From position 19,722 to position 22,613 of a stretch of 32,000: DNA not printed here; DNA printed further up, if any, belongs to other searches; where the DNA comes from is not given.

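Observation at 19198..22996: Candidate novel cell-envelope operon: secreted beta-protein, giant tandem FmdE-like glycoprotein, secreted Zn-PLC-like enzyme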

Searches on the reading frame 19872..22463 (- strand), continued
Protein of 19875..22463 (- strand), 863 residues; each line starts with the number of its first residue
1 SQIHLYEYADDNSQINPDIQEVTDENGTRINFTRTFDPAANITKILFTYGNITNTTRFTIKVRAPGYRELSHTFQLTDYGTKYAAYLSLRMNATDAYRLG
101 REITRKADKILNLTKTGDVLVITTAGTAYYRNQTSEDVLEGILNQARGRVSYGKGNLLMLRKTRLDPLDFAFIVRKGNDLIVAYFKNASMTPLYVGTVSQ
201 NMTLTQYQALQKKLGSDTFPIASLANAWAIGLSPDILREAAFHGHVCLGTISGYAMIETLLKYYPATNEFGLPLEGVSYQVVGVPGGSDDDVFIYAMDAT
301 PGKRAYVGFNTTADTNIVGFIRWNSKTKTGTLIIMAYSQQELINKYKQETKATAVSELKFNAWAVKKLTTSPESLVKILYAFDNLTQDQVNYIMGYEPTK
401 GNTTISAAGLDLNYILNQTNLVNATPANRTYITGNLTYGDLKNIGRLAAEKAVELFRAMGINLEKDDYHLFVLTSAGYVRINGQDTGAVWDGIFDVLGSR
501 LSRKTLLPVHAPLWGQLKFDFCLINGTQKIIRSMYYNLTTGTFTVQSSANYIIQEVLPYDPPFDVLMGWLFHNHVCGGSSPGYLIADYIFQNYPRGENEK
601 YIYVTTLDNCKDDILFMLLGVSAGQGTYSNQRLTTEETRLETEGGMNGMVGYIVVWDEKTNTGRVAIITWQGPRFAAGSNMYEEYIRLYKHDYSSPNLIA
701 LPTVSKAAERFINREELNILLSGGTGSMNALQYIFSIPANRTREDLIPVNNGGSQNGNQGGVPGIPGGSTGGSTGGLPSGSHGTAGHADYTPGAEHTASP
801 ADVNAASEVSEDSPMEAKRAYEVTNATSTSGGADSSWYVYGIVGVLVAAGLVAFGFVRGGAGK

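Call 17: find_encoding_contigs(protein=P0027, flank=8000, max_places=2)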
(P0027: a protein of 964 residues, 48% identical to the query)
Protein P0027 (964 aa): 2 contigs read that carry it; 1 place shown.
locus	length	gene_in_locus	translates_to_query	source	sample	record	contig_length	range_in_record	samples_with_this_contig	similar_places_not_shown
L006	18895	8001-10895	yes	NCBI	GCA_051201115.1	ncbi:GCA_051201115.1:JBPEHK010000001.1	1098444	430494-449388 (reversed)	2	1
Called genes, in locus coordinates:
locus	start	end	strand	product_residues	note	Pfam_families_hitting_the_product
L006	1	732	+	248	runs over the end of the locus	PF10584:Proteasome_A_N, PF00227:Proteasome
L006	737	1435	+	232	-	PF01172:SBDS_N, PF09377:SBDS_domain_II, PF20268:SBDS_C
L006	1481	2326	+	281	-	PF14382:ECR1_N, PF22625:ECR1_N_2, PF21266:S1_RRP4 (weak), PF15985:KH_6, PF00013:KH_1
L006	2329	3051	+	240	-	PF01138:RNase_PH, PF03725:RNase_PH_C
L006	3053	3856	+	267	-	PF01138:RNase_PH, PF03725:RNase_PH_C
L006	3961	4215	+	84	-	PF01780:Ribosomal_L37ae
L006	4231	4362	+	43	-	-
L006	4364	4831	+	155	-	-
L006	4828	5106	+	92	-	PF09341:Pcc1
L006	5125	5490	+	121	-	-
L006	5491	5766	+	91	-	PF11419:DUF3194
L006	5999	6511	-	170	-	PF00583:Acetyltransf_1, PF13420:Acetyltransf_4 (weak), PF13673:Acetyltransf_10 (faint), PF13508:Acetyltransf_7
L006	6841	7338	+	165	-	PF03059:NAS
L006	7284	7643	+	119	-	PF03059:NAS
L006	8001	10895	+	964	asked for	PF02663:FmdE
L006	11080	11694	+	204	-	-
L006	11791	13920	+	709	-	PF02514:CobN-Mg_chel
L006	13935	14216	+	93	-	PF02514:CobN-Mg_chel (weak)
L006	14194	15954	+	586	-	PF02514:CobN-Mg_chel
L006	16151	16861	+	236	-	PF09930:DUF2162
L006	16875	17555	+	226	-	PF01618:MotA_ExbB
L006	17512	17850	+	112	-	PF09919:DUF2149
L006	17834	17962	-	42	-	-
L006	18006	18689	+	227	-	PF00977:His_biosynth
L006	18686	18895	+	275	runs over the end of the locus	PF00294:PfkB (weak)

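Call 35: find_related_loci(query=A1, collection=genome_contigs, flank=10000)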
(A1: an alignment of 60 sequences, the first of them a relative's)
Query A1 (895 aa) in genome_contigs; peptide patterns used: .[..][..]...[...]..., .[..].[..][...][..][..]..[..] (x = any residue, [..] = any of these).
255 stretches matched a pattern; 104 encode a relative of the query (tblastn E <= 1e-3); the best 80 are kept; 77 distinct loci.
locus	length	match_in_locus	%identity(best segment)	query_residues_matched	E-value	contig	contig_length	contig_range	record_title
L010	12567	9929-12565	90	1-880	0e+0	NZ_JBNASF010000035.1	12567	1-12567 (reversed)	MAG: Methanothermobacter sp. isolate Kamch4336-1-MF-09 bin8_IDBA_re-assembly_contigs.fa-35, whole genome shotgun sequenc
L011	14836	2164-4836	46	2-893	0e+0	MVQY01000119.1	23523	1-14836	MAG: Methanobacterium sp. PtaU1.Bin097 A4E26_contig000119, whole genome shotgun sequence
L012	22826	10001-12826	45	2-891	0e+0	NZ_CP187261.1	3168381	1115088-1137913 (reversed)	Methanobacterium sp. MBAC-LM chromosome, complete genome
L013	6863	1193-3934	44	11-892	0e+0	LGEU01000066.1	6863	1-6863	MAG: Methanobacteriaceae archaeon 41_258 PW_scaffold_534, whole genome shotgun sequence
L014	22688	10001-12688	46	2-892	0e+0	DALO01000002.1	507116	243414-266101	MAG TPA_asm: Methanobacterium sp. UBA353 UBA353_contig_1297, whole genome shotgun sequence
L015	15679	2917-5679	43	4-895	0e+0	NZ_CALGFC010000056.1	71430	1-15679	MAG: uncultured Methanobrevibacter sp. isolate SRR3330209_bin.54_CONCOCT_v1.1_MAG ERZ724086.171, whole genome shotgun se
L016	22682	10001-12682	44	13-893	0e+0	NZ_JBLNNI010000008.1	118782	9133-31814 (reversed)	Methanobacterium sp. MZD130B scaffold8, whole genome shotgun sequence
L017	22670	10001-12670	45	2-889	0e+0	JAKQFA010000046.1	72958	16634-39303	MAG: Methanobacteriota archaeon isolate USDE_maxbin.135 k141_1237693, whole genome shotgun sequence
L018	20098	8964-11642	42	1-890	0e+0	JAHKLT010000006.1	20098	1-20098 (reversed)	MAG: Methanobacteriaceae archaeon isolate MAG 290 R3_Bin_00207_3_000000000075, whole genome shotgun sequence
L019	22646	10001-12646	41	1-889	0e+0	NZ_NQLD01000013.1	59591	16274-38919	Methanobrevibacter intestini strain WWM1085 Contig_10, whole genome shotgun sequence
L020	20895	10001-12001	49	115-769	0e+0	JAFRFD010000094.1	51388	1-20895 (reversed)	MAG: Methanobrevibacter sp. isolate RGIG2413 Goat_Ileum-6__c103699, whole genome shotgun sequence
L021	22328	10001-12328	42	1-796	0e+0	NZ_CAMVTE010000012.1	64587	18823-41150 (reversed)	MAG: uncultured Methanobrevibacter sp. isolate SRR8387719_bin.80_metaWRAP_v1.3_MAG ERZ14209547.570, whole genome shotgun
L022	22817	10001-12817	43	32-890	0e+0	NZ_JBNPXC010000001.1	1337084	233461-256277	Methanobacterium oryzae strain DSM 11106 Ga0451169_01, whole genome shotgun sequence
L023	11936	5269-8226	41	1-894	0e+0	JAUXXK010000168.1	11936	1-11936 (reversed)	MAG: Methanobacteriaceae archaeon isolate C17_concoct.bin.30 C17_k141_51139, whole genome shotgun sequence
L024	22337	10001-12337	44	129-890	0e+0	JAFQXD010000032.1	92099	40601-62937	MAG: Methanobrevibacter sp. isolate RGIG2231 Goat_Duodenum-1__c478, whole genome shotgun sequence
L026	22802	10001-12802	41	32-890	0e+0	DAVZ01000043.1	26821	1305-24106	MAG TPA_asm: Methanobacterium sp. UBA176 UBA176_contig_878, whole genome shotgun sequence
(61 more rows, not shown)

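Call 43: search_solved_structures(query=A1, max_evalue=0.1, show_alignments=2)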
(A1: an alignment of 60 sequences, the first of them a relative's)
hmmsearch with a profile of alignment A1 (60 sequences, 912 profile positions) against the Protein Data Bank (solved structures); distinct sequences matched with E-value up to 0.1: 0.

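Call 44: search_protein_families(library=pfam, proteins=[L001:4268-4777:+, L001:4898-5791:+, L006:11080-11694:+], max_evalue=1)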
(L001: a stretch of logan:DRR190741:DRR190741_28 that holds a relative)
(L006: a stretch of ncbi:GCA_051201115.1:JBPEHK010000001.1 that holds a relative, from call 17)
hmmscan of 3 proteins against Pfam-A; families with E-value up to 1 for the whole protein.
L001:4268-4777:+ (169 aa): 2 families
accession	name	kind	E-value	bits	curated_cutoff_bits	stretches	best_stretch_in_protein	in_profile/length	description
PF07541.17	EIF_2_alpha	-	0.018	15.5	22.8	1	109-159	31-81/114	Eukaryotic translation initiation factor 2 alpha subunit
PF14200.12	RicinB_lectin_2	-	0.17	13.1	25.6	1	97-160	14-70/89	Ricin-type beta-trefoil lectin domain-like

L001:4898-5791:+ (297 aa): 6 families
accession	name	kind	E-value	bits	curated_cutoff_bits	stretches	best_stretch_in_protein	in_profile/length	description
PF22544.2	HYDIN_VesB_CFA65-like_Ig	-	0.0039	17.8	25.5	1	38-67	15-45/100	HYDIN/CFA65/VesB-like, Ig-like domain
PF06280.18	fn3_5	-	0.011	16.8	27.6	1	44-114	10-85/112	Fn3-like domain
PF06030.18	WxLIP_PGBD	-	0.017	15.6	27.3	0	83-113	79-108/121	WxL Interacting Protein, peptidoglycan binding domain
PF11614.14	FixG_C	-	0.057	14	25.6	1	85-112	59-88/119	IG-like fold at C-terminal of FixG, putative oxidoreductase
PF14310.12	Fn3-like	-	0.16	12.5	25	0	93-119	27-52/71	Fibronectin type III-like domain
PF11611.13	DUF4352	-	0.23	12.2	25.9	0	47-98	41-90/122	Domain of unknown function (DUF4352)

L006:11080-11694:+ (204 aa): 4 families
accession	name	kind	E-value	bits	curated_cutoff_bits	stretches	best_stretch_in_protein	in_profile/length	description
PF11965.13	DUF3479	-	0.00021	21.9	27.4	1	97-168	38-109/159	Domain of unknown function (DUF3479)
PF18873.5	Sgo0707_N1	-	0.034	13.9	25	1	27-144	92-212/269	Sgo0707 N-terminal domain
PF23219.2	LAMB1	-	0.077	13.2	26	1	47-111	28-92/155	LAMB1-4 helical domain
PF04344.18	CheZ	-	0.085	13.2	30.7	1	58-118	46-105/203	Chemotaxis phosphatase, CheZ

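Call 45: predict_structure(alignment_id=A1)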
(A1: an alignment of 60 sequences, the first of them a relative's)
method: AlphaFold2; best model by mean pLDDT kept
length: 895 residues; sequences in the alignment: 60
mean_pLDDT: 83.1   pTM: 0.81
mean pLDDT of the five models: 83.1, 82.1, 81.0, 80.7, 79.8
residues with pLDDT >= 90: 577; 70-90: 161; 50-70: 46; < 50: 111
segments of 3 or more residues with pLDDT < 50: 19-25, 783-870, 890-895
pLDDT, mean of each block of 10 residues (from residue 1): 60 59 59 96 91 92 88 89 87 96 95 90 97 98 88 95 93 96 95 92 94 96 96 88 93 96 94 94 96 89 59 89 94 87 81 90 95 96 91 95 95 96 90 84 91 94 83 98 97 91 96 94 97 95 93 88 94 92 89 92 89 93 92 91 91 92 90 63 94 95 93 94 95 94 96 89 95 90 44 35 27 24 24 23 25 26 32 53 51 39
secondary structure, 60 per line:
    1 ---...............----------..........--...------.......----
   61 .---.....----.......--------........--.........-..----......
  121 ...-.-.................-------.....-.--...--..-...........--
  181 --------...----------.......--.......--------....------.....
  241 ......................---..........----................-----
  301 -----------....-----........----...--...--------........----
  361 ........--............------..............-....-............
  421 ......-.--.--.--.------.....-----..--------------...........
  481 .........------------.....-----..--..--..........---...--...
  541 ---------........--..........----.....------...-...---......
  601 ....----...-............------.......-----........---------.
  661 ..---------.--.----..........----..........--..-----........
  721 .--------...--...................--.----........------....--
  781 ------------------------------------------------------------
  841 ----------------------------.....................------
elements in order (helices of 4 or more, strands of 3 or more residues): H4-18 E29-38 E50-56 E65-69 E74-80 E89-96 E99-107 E115-123 H127-143 E151-155 E160-162 H168-178 E189-191 E202-208 E211-217 E226-229 H236-262 H266-275 H280-295 E312-315 H321-328 E338-340 E349-356 E361-368 H371-382 H389-402 H404-407 E409-418 H419-426 H444-448 H470-489 E502-506 H520-529 E538-540 E550-557 E560-569 E574-578 H595-604 H613-624 E631-637 H643-650 E660-662 E680-689 E694-703 H713-721 E730-732 E735-745 H746-753 H762-768 H775-778 H869-889

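Call 47: fold_search(model_id=the predicted structure, library=pdb)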
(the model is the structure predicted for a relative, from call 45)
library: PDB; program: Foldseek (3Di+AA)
matches with E <= 10: 1415; with E <= 0.001: 0
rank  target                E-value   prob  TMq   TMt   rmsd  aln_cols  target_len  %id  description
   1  3bws_A                6.1e-03  0.93  0.07  0.15  15.7       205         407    8  Crystal structure of the leptospiral antigen Lp49 (released 2008-10-07)
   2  1qal_A                1.5e-02  0.09  0.09  0.10  26.7       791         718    8  THE ACTIVE SITE BASE CONTROLS COFACTOR REACTIVITY IN ESCHERICHIA COLI AMINE OXIDASE : X-RAY CRYSTALLOGRAPHIC STUDIES W (released 1999-08-24)
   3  2glz_B                1.6e-02  0.99  0.10  0.49   6.7       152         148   14  Crystal structure of a formylmethanofuran dehydrogenase subunit e-like protein (dhaf_2992) from desulfitobacterium haf (released 2006-04-18)
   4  2glz_A                1.7e-02  0.99  0.10  0.50   7.0       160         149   12  Crystal structure of a formylmethanofuran dehydrogenase subunit e-like protein (dhaf_2992) from desulfitobacterium haf (released 2006-04-18)
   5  3uc2_A                2.4e-02  0.99  0.06  0.34   3.5        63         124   25  Crystal structure of a DUF4426 family protein (PA0388) from Pseudomonas aeruginosa PAO1 at 2.09 A resolution (released 2011-11-23)
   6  3uc2_D                2.7e-02  0.99  0.06  0.38   3.5        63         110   25  Crystal structure of a DUF4426 family protein (PA0388) from Pseudomonas aeruginosa PAO1 at 2.09 A resolution (released 2011-11-23)
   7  6grr_A                3.5e-02  0.06  0.08  0.10  27.2       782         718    9  Crystal structure of Escherichia coli amine oxidase mutant I342F/E573Q (released 2018-09-05)
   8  6ezz_B                4.3e-02  0.07  0.09  0.11  23.9       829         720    7  Crystal structure of Escherichia coli amine oxidase mutant E573Q (released 2018-08-29)
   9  3pxj_A                4.5e-02  0.23  0.06  0.22  18.6       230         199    8  Tandem Ig repeats of Dlar (released 2011-03-23)
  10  1spu_B                4.5e-02  0.07  0.09  0.10  27.8       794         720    8  STRUCTURE OF OXIDOREDUCTASE (released 1997-03-12)
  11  6ezz_A                5.5e-02  0.06  0.09  0.11  27.9       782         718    9  Crystal structure of Escherichia coli amine oxidase mutant E573Q (released 2018-08-29)
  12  1qak_A                5.8e-02  0.06  0.10  0.11  26.7       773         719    9  THE ACTIVE SITE BASE CONTROLS COFACTOR REACTIVITY IN ESCHERICHIA COLI AMINE OXIDASE : X-RAY CRYSTALLOGRAPHIC STUDIES W (released 1999-08-24)
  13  6grr_B                6.1e-02  0.10  0.08  0.10  20.3       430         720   10  Crystal structure of Escherichia coli amine oxidase mutant I342F/E573Q (released 2018-09-05)
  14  1spu_A                6.1e-02  0.04  0.08  0.09  24.8       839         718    7  STRUCTURE OF OXIDOREDUCTASE (released 1997-03-12)
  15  2j72_B                6.4e-02  0.98  0.08  0.47   5.2       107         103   11  alpha-glucan recognition by a family 41 carbohydrate-binding module from Thermotoga maritima pullulanase PulA (released 2006-10-17)
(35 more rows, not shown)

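Call 76: search_protein_families(library=pfam, proteins=[L021:12661-13188:+, L021:13188-13811:+, L021:13820-14299:+, L022:12926-13408:+, L022:13481-14104:+, L022:14118-14609:+, L021:14448-15155:+, L021:15160-15813:+, L021:15782-16144:+], max_evalue=0.1)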
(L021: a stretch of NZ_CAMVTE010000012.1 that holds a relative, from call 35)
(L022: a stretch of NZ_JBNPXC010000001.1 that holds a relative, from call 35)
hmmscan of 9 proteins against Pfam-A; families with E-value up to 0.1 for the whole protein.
L021:12661-13188:+ (175 aa): 0 families

L021:13188-13811:+ (207 aa): 2 families
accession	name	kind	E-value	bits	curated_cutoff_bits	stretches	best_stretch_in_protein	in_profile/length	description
PF01891.21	CbiM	-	1.1e-39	136.9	23.1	1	2-201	1-205/205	Cobalt uptake substrate-specific transmembrane region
PF12822.12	ECF_trnsprt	-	2.7e-06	28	30.7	1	39-193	1-167/169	ECF transporter, substrate-specific component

L021:13820-14299:+ (159 aa): 3 families
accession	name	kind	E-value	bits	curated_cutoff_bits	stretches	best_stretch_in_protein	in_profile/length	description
PF21714.3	KaiA_N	-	0.0052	17.4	27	1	54-116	2-64/125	Circadian clock protein KaiA, N-terminal domain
PF14171.11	SpoIISA_toxin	-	0.051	13.7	27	1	41-77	145-181/243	Toxin SpoIISA, type II toxin-antitoxin system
PF21809.3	Glyco_hydro_84_hel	-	0.063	13.7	27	1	26-87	38-93/131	Bacterial GH84, post-catalytic domain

L022:12926-13408:+ (160 aa): 1 family
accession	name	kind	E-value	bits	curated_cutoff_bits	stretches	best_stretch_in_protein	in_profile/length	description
PF01456.22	Mucin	-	0.0026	18.2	34.7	1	21-107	6-93/143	Mucin-like glycoprotein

L022:13481-14104:+ (207 aa): 2 families
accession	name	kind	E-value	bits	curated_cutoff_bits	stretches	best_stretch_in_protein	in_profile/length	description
PF01891.21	CbiM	-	1.9e-43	149.1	23.1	1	2-201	1-205/205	Cobalt uptake substrate-specific transmembrane region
PF12822.12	ECF_trnsprt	-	4.1e-07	30.6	30.7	1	39-194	1-164/169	ECF transporter, substrate-specific component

L022:14118-14609:+ (163 aa): 2 families
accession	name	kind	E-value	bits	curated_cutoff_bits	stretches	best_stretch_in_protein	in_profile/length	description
PF12698.13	ABC2_membrane_3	-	0.036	13.6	31.6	0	6-130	8-128/347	ABC-2 family transporter protein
PF14399.12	BtrH_N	-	0.072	13.8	29.7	1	29-84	39-95/134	Butirosin biosynthesis protein H, N-terminal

L021:14448-15155:+ (235 aa): 1 family
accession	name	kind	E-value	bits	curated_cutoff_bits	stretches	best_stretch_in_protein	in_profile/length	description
PF09930.14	DUF2162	-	7.7e-67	225.4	34.4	1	7-229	1-223/223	Predicted transporter (DUF2162)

L021:15160-15813:+ (217 aa): 1 family
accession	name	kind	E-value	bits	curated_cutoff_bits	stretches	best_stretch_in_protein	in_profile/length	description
PF01618.21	MotA_ExbB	-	1.4e-10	41.4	22.9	1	108-203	27-124/127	MotA/TolQ/ExbB proton channel family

L021:15782-16144:+ (120 aa): 2 families
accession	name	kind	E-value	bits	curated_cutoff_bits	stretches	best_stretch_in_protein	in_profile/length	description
PF09919.14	DUF2149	-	2e-22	79.7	27.1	1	31-118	1-90/92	Uncharacterized conserved protein (DUF2149)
PF16118.10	DUF4834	-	0.086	14.2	27.8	0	41-97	9-67/99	Domain of unknown function (DUF4834)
